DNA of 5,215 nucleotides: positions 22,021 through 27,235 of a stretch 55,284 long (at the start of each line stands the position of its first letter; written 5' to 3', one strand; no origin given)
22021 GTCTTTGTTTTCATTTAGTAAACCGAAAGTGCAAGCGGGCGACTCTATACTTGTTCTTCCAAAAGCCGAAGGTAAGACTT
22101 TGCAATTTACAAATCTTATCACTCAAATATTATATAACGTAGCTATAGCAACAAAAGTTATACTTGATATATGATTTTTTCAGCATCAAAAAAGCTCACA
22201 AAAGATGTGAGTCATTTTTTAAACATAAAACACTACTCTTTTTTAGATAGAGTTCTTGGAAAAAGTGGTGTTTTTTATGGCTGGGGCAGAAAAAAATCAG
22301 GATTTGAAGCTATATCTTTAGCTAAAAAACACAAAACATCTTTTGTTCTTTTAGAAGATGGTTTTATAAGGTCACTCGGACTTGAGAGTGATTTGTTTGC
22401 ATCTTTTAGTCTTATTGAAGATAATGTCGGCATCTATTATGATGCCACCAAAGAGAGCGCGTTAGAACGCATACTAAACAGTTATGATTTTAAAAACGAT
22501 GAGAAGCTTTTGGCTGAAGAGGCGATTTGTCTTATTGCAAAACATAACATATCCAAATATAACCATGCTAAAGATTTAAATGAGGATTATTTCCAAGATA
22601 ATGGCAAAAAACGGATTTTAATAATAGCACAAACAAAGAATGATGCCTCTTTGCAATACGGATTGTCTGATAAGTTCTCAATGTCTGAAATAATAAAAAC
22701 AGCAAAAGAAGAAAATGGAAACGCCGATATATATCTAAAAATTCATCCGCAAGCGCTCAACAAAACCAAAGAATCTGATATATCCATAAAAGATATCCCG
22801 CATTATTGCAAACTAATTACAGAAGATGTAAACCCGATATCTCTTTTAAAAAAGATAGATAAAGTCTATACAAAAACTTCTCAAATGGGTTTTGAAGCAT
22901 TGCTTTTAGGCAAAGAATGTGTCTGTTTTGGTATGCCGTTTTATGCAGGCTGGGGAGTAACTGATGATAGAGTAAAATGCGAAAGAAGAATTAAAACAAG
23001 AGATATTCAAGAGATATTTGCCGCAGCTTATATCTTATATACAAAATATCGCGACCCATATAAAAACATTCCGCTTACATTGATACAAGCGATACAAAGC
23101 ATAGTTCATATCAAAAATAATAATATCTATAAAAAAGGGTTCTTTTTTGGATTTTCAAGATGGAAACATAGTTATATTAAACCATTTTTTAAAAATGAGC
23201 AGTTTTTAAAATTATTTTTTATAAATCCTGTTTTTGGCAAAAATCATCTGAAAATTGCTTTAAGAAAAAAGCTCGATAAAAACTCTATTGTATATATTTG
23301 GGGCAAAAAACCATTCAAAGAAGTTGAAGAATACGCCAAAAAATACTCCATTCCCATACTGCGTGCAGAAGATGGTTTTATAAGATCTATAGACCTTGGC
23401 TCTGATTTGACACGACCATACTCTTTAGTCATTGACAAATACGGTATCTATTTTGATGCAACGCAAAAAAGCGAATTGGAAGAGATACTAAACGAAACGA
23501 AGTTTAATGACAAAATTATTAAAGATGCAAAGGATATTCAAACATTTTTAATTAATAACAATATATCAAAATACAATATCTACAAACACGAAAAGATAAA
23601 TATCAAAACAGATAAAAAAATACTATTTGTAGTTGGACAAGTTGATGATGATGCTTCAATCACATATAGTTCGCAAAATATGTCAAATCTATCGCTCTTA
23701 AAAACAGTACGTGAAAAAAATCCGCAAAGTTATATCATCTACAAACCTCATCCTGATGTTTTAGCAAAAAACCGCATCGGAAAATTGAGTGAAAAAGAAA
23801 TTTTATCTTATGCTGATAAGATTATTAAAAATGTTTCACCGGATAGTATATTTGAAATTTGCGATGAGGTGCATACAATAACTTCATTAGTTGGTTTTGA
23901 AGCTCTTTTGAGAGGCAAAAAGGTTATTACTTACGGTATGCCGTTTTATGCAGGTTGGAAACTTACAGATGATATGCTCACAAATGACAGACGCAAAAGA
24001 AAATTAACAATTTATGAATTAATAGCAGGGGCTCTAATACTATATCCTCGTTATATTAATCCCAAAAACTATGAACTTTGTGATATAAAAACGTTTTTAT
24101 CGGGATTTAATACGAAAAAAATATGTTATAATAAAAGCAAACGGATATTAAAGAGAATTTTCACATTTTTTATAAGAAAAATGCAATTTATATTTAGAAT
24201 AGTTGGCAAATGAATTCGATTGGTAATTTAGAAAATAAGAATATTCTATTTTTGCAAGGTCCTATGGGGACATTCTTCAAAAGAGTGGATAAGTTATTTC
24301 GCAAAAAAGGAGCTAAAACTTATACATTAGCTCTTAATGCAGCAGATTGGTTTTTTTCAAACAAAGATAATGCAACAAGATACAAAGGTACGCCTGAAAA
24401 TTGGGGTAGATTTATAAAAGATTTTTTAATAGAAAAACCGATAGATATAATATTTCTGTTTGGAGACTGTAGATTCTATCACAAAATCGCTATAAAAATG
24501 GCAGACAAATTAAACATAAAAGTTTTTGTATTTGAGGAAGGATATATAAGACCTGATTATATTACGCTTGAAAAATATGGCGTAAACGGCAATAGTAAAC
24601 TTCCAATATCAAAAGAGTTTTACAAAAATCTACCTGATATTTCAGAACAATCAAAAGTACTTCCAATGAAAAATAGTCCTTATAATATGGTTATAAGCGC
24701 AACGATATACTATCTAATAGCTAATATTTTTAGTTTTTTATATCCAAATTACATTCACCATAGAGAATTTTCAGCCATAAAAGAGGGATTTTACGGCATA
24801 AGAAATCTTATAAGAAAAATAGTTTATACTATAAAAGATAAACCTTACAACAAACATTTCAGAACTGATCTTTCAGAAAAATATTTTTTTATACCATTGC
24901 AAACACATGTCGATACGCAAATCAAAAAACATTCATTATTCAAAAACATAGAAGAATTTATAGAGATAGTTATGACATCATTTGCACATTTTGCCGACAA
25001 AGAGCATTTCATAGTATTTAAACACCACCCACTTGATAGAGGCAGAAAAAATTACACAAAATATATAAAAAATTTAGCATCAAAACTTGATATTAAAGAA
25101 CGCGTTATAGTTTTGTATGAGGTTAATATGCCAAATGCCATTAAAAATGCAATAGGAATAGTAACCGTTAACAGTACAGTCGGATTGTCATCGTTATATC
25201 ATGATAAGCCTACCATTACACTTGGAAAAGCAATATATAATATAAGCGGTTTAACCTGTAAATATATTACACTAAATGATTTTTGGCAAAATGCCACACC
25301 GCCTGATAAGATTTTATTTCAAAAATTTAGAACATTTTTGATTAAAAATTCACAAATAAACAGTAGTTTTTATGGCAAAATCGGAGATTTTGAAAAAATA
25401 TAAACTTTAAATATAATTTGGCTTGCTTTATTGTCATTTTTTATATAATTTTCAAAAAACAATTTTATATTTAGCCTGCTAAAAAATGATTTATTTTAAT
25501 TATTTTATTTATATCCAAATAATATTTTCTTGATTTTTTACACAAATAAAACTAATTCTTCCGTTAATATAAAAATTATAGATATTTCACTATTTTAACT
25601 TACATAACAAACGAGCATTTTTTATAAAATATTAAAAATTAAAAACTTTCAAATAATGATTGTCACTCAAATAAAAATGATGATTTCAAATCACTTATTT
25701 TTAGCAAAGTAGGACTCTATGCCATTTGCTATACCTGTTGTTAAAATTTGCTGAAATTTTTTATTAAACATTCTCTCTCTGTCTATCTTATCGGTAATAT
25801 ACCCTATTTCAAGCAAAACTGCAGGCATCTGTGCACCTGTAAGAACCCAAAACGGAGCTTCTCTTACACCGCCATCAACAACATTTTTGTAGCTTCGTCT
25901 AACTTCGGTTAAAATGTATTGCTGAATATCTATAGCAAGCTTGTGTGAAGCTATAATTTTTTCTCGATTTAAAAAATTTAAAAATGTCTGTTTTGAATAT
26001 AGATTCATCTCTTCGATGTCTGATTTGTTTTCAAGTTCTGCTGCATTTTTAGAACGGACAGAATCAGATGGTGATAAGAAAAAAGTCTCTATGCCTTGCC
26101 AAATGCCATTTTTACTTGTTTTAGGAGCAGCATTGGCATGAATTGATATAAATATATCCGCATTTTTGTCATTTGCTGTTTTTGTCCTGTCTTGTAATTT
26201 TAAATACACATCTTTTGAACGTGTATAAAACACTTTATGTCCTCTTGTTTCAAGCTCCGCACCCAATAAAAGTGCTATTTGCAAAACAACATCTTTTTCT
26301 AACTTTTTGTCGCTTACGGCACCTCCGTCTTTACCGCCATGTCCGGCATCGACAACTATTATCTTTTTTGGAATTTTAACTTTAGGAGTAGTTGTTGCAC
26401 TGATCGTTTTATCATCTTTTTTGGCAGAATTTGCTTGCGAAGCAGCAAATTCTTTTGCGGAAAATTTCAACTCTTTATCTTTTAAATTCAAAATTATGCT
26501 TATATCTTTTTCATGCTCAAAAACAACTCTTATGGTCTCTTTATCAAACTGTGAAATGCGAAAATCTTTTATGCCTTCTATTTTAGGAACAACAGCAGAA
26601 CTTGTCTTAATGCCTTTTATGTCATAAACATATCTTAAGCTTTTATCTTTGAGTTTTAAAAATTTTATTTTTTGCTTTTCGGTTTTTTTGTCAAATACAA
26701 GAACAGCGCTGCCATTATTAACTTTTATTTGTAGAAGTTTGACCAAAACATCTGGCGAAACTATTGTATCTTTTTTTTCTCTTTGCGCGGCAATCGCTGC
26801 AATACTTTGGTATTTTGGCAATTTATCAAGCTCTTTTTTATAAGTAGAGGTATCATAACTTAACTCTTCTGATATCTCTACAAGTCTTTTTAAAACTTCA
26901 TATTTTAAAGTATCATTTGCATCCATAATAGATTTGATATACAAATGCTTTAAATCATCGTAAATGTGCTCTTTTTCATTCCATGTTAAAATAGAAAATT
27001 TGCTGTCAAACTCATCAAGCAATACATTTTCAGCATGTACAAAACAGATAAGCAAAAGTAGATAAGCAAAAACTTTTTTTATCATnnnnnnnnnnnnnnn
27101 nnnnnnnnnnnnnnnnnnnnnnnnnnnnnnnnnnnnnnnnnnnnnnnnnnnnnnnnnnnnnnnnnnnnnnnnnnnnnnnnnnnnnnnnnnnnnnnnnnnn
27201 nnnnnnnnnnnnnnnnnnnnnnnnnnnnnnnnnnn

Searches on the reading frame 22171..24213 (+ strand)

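Call 86: search_protein_families(library=pfam, proteins=[window:22171-24213:+], max_evalue=0.0001)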
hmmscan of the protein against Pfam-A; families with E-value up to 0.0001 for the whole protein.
window:22171-24213:+ (680 aa): 1 family
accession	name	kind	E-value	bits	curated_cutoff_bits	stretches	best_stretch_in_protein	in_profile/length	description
PF05159.20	Capsule_synth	-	6.4e-77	259.5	20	2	376-628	5-310/310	Capsule polysaccharide biosynthesis protein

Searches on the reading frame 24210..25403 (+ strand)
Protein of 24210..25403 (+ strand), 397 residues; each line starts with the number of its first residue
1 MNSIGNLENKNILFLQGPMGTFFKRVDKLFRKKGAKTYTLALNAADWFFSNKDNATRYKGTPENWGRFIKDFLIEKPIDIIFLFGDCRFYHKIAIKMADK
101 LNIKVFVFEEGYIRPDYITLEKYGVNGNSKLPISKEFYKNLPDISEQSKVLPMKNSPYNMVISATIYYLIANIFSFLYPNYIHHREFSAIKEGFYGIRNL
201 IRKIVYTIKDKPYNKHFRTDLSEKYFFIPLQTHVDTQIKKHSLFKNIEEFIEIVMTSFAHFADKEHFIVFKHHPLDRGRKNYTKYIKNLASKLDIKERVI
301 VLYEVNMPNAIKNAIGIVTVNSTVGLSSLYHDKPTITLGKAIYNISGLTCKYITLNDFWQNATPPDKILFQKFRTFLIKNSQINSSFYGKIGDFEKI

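Call 86: search_protein_families(library=pfam, proteins=[window:24210-25403:+], max_evalue=0.0001)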
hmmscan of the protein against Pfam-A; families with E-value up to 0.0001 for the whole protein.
window:24210-25403:+ (397 aa): 1 family
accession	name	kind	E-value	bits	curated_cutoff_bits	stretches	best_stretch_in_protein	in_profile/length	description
PF05159.20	Capsule_synth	-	2e-74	251.3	20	1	81-388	3-310/310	Capsule polysaccharide biosynthesis protein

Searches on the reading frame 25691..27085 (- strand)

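Call 86: search_protein_families(library=pfam, proteins=[window:25691-27085:-], max_evalue=0.0001)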
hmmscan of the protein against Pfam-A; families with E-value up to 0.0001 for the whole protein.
window:25691-27085:- (464 aa): 1 family
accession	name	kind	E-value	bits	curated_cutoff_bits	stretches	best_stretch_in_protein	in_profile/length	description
PF01520.23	Amidase_3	-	2e-47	161.9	27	1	243-457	1-173/174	N-acetylmuramoyl-L-alanine amidase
